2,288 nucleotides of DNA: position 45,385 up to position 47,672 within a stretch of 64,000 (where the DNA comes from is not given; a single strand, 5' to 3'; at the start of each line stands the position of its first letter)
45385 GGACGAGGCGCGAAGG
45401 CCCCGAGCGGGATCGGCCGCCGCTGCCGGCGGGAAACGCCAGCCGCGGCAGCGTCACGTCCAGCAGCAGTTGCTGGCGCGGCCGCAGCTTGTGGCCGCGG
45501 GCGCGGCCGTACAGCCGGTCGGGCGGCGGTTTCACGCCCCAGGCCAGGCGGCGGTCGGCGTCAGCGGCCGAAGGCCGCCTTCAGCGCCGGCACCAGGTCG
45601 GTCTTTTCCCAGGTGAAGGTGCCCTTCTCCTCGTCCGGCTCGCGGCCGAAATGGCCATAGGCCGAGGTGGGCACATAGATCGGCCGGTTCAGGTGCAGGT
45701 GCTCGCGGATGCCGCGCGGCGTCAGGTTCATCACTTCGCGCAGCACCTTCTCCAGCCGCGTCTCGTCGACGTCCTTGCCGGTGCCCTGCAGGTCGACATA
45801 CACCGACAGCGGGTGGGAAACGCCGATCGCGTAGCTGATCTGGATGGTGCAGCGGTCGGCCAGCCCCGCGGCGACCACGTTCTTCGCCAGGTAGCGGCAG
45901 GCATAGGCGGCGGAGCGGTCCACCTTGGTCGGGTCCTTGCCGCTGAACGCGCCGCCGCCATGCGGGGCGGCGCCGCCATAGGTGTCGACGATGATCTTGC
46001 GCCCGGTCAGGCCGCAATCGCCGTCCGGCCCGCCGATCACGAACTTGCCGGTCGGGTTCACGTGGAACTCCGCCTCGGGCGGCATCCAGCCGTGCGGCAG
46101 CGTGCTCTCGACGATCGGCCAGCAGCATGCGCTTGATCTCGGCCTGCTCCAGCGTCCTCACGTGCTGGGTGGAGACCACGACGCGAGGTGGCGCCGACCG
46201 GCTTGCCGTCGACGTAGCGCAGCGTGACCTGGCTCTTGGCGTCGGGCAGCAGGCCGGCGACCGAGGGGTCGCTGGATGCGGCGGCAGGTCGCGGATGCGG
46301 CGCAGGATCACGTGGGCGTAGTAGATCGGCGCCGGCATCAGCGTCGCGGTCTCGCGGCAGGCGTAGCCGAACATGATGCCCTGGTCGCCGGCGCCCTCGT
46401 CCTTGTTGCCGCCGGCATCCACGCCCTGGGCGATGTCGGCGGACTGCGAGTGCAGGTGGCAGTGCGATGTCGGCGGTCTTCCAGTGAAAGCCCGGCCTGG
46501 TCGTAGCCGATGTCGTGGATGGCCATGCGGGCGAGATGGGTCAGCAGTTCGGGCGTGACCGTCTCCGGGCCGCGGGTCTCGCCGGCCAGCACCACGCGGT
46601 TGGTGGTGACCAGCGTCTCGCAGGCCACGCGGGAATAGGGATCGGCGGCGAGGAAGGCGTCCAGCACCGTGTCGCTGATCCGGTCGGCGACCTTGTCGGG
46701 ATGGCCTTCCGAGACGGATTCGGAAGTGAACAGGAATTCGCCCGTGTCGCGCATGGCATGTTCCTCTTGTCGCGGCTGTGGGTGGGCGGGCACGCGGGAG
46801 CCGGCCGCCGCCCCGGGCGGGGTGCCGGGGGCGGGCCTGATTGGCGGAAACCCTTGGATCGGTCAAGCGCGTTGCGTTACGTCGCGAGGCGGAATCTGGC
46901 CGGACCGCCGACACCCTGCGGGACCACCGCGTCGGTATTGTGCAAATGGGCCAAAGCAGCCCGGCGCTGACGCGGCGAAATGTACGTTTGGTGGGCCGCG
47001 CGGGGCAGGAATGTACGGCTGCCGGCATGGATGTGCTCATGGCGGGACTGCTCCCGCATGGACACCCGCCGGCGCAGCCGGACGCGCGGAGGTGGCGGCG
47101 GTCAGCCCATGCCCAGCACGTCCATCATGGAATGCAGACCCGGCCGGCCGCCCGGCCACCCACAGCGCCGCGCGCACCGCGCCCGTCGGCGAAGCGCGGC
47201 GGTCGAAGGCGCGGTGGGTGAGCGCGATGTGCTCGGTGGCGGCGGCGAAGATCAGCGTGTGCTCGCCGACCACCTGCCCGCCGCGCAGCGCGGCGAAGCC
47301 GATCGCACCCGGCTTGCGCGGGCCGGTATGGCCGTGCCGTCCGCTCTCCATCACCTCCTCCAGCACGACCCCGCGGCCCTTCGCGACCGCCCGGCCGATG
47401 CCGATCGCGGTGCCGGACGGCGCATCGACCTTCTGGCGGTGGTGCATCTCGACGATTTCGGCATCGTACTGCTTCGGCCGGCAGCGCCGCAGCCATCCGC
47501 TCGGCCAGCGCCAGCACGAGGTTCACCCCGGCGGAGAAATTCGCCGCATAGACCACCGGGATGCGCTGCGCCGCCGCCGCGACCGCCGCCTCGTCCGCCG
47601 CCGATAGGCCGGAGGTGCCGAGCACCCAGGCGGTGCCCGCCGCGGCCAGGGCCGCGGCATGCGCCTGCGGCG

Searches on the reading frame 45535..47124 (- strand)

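Call 72: search_protein_families(library=pfam, proteins=[window:45535-47124:-], max_evalue=0.001)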
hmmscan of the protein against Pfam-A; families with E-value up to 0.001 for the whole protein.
window:45535-47124:- (530 aa): 1 family
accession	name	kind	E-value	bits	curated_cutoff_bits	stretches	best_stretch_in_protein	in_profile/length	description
PF02772.21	S-AdoMet_synt_M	-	1.7e-16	60.9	29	1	243-334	2-91/120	S-adenosylmethionine synthetase, central domain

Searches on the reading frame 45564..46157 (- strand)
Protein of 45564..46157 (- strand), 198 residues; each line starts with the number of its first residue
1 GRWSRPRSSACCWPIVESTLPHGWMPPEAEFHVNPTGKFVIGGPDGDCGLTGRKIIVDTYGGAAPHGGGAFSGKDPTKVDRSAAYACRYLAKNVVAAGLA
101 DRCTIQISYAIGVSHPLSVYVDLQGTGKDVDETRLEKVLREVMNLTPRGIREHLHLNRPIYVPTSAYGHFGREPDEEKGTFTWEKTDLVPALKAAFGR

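Call 72: search_protein_families(library=pfam, proteins=[window:45564-46157:-], max_evalue=0.001)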
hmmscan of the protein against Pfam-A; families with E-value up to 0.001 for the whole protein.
window:45564-46157:- (198 aa): 1 family
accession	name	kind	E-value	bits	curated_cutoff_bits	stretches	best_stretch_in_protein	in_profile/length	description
PF02773.21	S-AdoMet_synt_C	-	5.5e-63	211.4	25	1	41-185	1-138/138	S-adenosylmethionine synthetase, C-terminal domain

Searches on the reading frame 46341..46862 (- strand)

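Call 72: search_protein_families(library=pfam, proteins=[window:46341-46862:-], max_evalue=0.001)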
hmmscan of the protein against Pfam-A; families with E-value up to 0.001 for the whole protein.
window:46341-46862:- (174 aa): 1 family
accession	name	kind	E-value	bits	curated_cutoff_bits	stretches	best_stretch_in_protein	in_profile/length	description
PF00438.25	S-AdoMet_synt_N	-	3.6e-31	108.1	33.1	1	43-129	2-85/99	S-adenosylmethionine synthetase, N-terminal domain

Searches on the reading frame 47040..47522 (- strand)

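Call 72: search_protein_families(library=pfam, proteins=[window:47040-47522:-], max_evalue=0.001)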
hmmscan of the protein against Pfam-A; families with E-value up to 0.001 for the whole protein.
window:47040-47522:- (161 aa): 1 family
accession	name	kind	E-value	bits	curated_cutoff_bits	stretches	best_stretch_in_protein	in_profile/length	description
PF05173.19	DapB_C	-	7.3e-31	107.2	27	1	18-128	18-113/121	Dihydrodipicolinate reductase, C-terminus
